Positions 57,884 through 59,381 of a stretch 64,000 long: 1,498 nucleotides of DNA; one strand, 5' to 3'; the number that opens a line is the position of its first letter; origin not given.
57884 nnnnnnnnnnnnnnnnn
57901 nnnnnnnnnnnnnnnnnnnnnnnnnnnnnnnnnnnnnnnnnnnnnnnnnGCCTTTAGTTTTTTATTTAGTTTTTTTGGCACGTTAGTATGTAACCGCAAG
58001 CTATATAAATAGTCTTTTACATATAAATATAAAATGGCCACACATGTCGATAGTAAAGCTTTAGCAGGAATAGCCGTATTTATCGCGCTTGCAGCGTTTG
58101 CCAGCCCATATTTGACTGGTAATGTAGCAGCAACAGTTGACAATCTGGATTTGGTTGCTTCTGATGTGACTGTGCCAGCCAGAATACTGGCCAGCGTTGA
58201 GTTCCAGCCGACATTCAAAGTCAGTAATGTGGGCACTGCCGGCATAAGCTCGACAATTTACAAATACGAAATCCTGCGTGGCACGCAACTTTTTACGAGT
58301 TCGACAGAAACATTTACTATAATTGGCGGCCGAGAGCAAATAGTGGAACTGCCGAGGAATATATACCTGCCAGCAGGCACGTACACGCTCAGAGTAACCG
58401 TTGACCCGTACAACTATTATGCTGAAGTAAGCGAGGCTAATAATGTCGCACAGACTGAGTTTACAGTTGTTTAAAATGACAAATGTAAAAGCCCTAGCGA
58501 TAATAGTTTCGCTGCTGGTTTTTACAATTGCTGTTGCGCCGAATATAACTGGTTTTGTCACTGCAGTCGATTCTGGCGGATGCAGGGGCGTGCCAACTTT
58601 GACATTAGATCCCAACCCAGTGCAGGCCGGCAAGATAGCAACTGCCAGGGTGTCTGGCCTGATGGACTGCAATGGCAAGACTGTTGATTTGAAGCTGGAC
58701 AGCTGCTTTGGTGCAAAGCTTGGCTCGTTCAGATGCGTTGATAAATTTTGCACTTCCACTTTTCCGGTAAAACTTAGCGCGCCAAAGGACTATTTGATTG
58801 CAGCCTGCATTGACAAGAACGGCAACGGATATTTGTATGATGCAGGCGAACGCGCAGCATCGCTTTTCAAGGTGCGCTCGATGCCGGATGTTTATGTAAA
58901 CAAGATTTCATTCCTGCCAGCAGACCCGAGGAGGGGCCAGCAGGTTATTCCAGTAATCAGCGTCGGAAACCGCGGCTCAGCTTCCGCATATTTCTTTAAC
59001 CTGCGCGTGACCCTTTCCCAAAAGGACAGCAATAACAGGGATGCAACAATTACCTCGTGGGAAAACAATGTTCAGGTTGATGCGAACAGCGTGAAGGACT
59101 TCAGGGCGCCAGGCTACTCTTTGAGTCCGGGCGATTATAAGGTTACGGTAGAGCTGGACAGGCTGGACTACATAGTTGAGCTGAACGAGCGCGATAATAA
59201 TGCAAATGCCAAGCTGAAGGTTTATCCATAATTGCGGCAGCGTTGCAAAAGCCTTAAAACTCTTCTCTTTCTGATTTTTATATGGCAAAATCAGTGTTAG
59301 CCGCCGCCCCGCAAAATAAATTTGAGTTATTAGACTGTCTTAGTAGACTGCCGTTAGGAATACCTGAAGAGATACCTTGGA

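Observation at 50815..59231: Clustered family of at least seven small secreted single-domain CARDB-like paralogs surrounding the giant gene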

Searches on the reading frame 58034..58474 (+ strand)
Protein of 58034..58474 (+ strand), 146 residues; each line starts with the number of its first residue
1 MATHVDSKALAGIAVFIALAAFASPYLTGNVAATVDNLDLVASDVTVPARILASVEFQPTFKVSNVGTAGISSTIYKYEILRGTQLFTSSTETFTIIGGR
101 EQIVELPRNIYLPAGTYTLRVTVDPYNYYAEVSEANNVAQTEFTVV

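Call 3: search_protein_families(library=pfam, proteins=[window:58034-58474:+], max_evalue=1)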
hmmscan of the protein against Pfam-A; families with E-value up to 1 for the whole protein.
window:58034-58474:+ (146 aa): 3 families
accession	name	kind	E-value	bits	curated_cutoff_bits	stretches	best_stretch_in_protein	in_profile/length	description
PF07705.17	CARDB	-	1.9e-06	28.4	22.7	1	39-140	3-100/101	CARDB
PF01277.22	Oleosin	-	0.08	13.2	25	1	38-85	37-84/113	Oleosin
PF01186.22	Lysyl_oxidase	-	0.2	11.7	20.4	1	112-142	161-191/204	Lysyl oxidase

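Call 56: search_protein_families(library=ncbifam, proteins=[window:58034-58474:+], max_evalue=0.1)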
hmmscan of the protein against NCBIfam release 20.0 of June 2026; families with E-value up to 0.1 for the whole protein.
window:58034-58474:+ (146 aa): 1 family
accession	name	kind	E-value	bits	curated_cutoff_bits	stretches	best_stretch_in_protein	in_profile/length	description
NF052324.1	PorU_rel_Nterm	equivalog_domain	0.014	13.6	450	1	51-137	791-879/879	putative type IX secretion system sortase PorU2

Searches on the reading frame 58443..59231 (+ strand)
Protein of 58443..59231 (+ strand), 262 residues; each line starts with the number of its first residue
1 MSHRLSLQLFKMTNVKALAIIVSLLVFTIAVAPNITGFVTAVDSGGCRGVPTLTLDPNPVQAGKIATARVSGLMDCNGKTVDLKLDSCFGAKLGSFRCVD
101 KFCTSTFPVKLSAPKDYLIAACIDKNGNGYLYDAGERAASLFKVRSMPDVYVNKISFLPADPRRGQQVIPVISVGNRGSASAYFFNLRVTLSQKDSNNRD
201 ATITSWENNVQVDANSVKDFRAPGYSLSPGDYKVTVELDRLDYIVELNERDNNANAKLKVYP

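Call 3: search_protein_families(library=pfam, proteins=[window:58443-59231:+], max_evalue=1)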
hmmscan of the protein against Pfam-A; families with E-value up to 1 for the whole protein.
window:58443-59231:+ (262 aa): 2 families
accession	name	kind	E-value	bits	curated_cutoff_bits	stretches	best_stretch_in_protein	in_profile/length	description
PF07705.17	CARDB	-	3.6e-08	34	22.7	1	148-255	2-100/101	CARDB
PF08881.15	CVNH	-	0.11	13.7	24.5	1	77-127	26-80/102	CVNH domain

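Call 44: find_related_loci(query=A4, collection=genome_contigs, flank=10000)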
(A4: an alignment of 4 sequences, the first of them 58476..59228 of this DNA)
Query A4 (251 aa) in genome_contigs; peptide patterns used: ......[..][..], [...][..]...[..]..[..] (x = any residue, [..] = any of these).
61 stretches matched a pattern; 2 encode a relative of the query (tblastn E <= 1e-3); 2 distinct loci.
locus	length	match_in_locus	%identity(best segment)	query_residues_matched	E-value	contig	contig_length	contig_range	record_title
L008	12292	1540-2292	88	1-251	2e-151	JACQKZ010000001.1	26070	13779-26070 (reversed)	MAG: Nanobdellati archaeon isolate NC_groundwater_1190_Ag_S-0.1um_44_133 S_p1_S3_coassembly_k141_121163, whole genome sh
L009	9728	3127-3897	50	1-251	1e-75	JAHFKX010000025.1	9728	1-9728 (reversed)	MAG: Candidatus Woesearchaeota archaeon isolate nzgw42 NODE_14680_length_9729_cov_2.754580, whole genome shotgun sequenc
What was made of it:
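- Tried and rejected: The par7 alignment found only two species representatives (call 44).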

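Call 56: search_protein_families(library=ncbifam, proteins=[window:58476-59231:+], max_evalue=0.1)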
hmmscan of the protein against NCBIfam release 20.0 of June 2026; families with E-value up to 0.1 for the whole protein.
window:58476-59231:+ (251 aa): 0 families

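Call 75: predict_structure(protein=window:58476-59228:+)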
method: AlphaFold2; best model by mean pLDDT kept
length: 251 residues; sequences in the alignment: 1
mean_pLDDT: 55.5   pTM: 0.42
mean pLDDT of the five models: 55.5, 54.2, 50.4, 48.9, 46.2
residues with pLDDT >= 90: 0; 70-90: 61; 50-70: 88; < 50: 102
segments of 3 or more residues with pLDDT < 50: 1-5, 7-34, 46-54, 73-82, 99-137, 242-251
pLDDT, mean of each block of 10 residues (from residue 1): 45 41 38 51 49 52 58 42 52 51 38 36 31 41 67 64 67 78 82 84 78 72 71 60 41 36
secondary structure, 60 per line:
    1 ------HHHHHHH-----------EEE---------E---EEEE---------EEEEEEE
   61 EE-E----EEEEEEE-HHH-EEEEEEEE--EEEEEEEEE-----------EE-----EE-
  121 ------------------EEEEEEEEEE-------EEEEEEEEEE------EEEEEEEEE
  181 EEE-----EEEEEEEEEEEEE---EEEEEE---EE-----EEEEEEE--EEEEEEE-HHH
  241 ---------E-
elements in order: H7-13 E25-27 E41-44 E54-62 E69-75 E81-88 E91-99 E139-148 E156-165 E172-183 E189-201 E205-210 E221-227 E230-236
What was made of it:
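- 58476..59231 (+): par7: 251-aa protein with an export segment (...APNITG...), a six-Cys all-beta N-domain and a CARDB domain. It starts 1 nt after the par6 stop. The single-sequence AF2 model was poor (call 75).
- Tried and rejected: The single-sequence model was too poor to use (pLDDT 55, call 75).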

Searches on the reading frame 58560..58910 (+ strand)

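Call 65: search_protein_families(library=pfam, proteins=[window:58560-58910:+], max_evalue=1)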
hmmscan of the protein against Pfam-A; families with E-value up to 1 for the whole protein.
window:58560-58910:+ (117 aa): 1 family
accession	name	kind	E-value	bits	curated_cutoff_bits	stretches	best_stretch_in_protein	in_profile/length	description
PF08881.15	CVNH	-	0.031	15.5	24.5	1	37-88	25-80/102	CVNH domain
